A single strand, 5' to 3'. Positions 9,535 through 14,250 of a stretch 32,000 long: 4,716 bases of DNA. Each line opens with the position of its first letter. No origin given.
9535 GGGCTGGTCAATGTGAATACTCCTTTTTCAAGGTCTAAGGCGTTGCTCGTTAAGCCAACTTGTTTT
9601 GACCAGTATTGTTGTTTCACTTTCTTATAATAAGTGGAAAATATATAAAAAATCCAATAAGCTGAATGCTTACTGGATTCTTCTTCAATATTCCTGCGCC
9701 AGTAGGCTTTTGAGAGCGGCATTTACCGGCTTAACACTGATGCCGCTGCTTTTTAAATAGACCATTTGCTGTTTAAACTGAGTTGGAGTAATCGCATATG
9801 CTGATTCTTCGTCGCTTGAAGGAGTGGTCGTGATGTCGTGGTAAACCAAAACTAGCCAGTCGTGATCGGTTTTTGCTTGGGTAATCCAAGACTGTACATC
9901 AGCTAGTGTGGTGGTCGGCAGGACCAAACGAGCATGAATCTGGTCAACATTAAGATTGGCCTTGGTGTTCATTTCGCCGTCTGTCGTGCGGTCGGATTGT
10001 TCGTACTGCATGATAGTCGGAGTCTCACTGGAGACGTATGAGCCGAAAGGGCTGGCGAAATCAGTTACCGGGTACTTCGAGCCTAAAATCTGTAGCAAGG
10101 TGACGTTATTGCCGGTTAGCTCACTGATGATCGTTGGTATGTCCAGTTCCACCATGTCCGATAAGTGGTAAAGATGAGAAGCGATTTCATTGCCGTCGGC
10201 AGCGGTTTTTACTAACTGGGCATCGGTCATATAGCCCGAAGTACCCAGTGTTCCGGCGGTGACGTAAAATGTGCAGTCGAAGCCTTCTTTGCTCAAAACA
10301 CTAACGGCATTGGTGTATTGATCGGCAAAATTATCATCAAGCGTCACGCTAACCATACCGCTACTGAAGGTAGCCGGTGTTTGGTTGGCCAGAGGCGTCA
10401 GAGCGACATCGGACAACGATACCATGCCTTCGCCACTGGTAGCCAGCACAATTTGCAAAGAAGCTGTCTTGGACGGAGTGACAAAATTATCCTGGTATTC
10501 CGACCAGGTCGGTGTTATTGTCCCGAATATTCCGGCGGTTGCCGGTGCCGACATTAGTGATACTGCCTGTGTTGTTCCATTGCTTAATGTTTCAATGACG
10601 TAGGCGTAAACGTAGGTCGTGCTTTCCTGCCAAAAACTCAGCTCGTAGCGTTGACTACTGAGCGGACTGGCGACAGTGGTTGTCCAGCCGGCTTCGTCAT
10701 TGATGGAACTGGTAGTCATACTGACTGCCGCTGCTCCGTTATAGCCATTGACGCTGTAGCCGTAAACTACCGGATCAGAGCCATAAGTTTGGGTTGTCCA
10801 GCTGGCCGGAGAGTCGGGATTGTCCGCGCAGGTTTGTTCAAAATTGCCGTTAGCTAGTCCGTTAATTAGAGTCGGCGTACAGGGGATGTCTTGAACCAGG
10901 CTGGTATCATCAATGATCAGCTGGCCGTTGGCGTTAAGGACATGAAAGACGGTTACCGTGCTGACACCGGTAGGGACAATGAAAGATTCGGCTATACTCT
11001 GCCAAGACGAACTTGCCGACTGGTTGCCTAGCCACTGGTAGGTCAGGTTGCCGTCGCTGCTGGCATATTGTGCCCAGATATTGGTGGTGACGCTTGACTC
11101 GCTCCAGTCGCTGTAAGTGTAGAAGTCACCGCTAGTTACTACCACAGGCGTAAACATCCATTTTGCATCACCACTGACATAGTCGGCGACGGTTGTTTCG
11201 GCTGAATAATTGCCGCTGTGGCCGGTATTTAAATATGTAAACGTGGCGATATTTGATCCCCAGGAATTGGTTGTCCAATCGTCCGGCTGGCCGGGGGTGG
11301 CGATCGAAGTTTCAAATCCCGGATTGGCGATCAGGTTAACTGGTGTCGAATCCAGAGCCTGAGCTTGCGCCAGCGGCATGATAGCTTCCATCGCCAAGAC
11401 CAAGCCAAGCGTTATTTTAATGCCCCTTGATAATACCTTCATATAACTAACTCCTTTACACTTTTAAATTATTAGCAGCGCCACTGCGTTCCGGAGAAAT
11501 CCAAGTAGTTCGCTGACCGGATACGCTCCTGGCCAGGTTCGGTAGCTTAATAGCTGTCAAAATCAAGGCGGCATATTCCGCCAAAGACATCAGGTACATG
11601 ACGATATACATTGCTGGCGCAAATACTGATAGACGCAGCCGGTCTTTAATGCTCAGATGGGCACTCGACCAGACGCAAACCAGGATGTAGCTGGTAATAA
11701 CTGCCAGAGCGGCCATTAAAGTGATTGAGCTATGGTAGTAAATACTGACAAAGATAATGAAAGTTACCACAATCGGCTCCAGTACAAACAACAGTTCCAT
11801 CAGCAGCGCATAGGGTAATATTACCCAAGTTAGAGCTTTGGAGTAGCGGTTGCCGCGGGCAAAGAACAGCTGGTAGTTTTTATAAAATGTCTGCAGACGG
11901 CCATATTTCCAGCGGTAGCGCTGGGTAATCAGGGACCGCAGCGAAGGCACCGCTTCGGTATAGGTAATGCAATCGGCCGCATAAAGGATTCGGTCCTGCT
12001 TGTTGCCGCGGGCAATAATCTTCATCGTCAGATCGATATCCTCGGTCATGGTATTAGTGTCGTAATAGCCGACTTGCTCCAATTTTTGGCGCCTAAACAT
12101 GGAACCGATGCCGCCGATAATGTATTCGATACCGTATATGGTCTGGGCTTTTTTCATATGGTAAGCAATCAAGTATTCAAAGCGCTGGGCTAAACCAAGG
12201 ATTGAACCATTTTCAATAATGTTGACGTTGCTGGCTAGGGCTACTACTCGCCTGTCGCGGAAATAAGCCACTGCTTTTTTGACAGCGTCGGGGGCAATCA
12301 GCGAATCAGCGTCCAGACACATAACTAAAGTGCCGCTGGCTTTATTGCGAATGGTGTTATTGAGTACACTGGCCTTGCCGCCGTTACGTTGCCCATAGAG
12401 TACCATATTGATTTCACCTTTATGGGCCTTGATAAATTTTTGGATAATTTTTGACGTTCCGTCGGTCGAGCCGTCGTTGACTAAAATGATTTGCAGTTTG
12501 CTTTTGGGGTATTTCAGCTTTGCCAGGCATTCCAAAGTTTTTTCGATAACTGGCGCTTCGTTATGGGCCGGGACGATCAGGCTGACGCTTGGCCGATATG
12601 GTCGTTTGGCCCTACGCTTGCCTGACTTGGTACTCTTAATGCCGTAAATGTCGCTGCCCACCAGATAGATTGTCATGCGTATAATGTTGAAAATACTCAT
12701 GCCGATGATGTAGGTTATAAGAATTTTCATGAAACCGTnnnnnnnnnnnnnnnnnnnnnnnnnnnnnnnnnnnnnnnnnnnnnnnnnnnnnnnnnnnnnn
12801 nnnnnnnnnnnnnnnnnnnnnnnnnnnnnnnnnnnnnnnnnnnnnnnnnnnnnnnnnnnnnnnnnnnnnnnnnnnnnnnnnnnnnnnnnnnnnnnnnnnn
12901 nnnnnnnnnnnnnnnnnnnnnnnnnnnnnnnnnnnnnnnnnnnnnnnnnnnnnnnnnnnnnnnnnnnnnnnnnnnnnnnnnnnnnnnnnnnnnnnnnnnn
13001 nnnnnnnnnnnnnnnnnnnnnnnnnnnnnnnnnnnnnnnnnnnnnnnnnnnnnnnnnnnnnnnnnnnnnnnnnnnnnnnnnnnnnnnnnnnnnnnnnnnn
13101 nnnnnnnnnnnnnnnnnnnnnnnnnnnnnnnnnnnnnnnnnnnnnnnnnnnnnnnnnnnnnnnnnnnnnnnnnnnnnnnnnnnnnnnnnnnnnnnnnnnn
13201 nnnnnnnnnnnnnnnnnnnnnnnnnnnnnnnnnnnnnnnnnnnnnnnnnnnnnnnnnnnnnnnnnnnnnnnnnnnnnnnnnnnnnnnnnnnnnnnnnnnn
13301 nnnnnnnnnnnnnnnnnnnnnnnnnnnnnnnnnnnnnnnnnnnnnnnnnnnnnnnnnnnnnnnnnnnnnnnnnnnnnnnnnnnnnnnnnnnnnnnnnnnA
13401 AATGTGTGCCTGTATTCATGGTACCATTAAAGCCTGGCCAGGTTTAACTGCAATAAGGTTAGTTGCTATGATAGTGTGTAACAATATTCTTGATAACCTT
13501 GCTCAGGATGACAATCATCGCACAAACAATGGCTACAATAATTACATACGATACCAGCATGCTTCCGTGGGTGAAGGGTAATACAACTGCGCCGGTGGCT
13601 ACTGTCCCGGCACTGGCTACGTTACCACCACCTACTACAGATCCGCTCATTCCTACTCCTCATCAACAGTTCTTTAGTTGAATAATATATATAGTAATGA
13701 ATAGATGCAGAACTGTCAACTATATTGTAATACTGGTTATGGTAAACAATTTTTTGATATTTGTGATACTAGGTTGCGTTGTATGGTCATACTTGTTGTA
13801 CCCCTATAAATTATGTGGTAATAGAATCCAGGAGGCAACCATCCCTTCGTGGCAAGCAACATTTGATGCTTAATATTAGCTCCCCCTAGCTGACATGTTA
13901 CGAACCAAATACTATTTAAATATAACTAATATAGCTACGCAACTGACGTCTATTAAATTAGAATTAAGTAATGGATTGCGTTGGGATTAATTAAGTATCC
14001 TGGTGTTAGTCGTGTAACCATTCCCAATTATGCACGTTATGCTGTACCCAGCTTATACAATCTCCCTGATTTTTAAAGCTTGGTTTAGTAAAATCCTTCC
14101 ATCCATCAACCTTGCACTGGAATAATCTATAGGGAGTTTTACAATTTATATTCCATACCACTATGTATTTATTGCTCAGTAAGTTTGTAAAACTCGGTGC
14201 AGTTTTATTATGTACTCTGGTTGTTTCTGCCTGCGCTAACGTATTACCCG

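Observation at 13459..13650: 63-aa protein that is nothing but an uncharged 23-residue head plus an LPxTG-like sorting signal, with no signal peptide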

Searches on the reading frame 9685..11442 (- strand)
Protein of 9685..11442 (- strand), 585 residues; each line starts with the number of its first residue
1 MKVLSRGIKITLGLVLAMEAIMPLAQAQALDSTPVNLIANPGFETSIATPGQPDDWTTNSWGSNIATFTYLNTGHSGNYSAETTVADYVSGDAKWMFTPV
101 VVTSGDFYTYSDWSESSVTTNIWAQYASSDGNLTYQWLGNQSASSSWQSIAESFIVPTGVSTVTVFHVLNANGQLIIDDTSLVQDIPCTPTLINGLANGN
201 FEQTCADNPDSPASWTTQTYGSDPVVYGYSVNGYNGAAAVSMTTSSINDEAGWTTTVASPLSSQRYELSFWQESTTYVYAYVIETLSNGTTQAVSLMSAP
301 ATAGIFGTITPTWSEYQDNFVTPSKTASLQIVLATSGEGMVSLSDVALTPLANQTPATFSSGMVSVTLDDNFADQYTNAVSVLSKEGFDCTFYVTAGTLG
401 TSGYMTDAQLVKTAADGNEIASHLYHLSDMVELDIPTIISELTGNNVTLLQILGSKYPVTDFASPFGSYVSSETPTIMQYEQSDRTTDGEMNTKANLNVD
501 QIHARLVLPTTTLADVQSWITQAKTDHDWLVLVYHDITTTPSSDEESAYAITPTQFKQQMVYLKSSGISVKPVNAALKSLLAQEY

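Call 5: search_protein_families(library=pfam, proteins=[window:9685-11442:-], max_evalue=0.1)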
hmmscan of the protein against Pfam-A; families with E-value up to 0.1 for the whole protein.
window:9685-11442:- (585 aa): 1 family
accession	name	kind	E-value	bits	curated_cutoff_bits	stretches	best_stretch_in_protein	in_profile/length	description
PF01522.26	Polysacc_deac_1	-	2.8e-11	43.9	23.1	1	360-469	5-108/124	Polysaccharide deacetylase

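Call 6: search_protein_families(library=ncbifam, proteins=[window:9685-11442:-], max_evalue=0.1)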
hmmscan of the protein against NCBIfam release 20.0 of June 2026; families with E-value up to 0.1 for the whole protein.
window:9685-11442:- (585 aa): 4 families
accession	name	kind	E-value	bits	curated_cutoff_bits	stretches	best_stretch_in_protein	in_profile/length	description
NF050820.1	PolSacchBiosHfsH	equivalog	2.2e-15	57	400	1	358-543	30-216/249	oligosaccharide deacetylase HfsH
TIGR02764.1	spore_ybaN_pdaB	equivalog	2e-05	24.5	237.4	1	363-474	7-113/191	polysaccharide deacetylase family sporulation protein PdaB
TIGR02873.1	spore_ylxY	hypoth_equivalog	0.0009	18.5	391.5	1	341-471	67-189/268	probable sporulation protein, polysaccharide deacetylase family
TIGR02884.1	spore_pdaA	equivalog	0.0018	18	298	1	363-469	38-140/224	delta-lactam-biosynthetic de-N-acetylase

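Call 79: search_solved_structures(query=window:9685-11442:-, max_evalue=0.001)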
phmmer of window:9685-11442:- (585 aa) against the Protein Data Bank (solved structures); distinct sequences matched with E-value up to 0.001: 0.

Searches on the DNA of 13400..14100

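Call 77: search_rna_families(source=window, start=13400, end=14100, threshold=evalue, max_evalue=1)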
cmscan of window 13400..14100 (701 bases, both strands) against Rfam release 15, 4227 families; matches with E-value up to 1: 0.
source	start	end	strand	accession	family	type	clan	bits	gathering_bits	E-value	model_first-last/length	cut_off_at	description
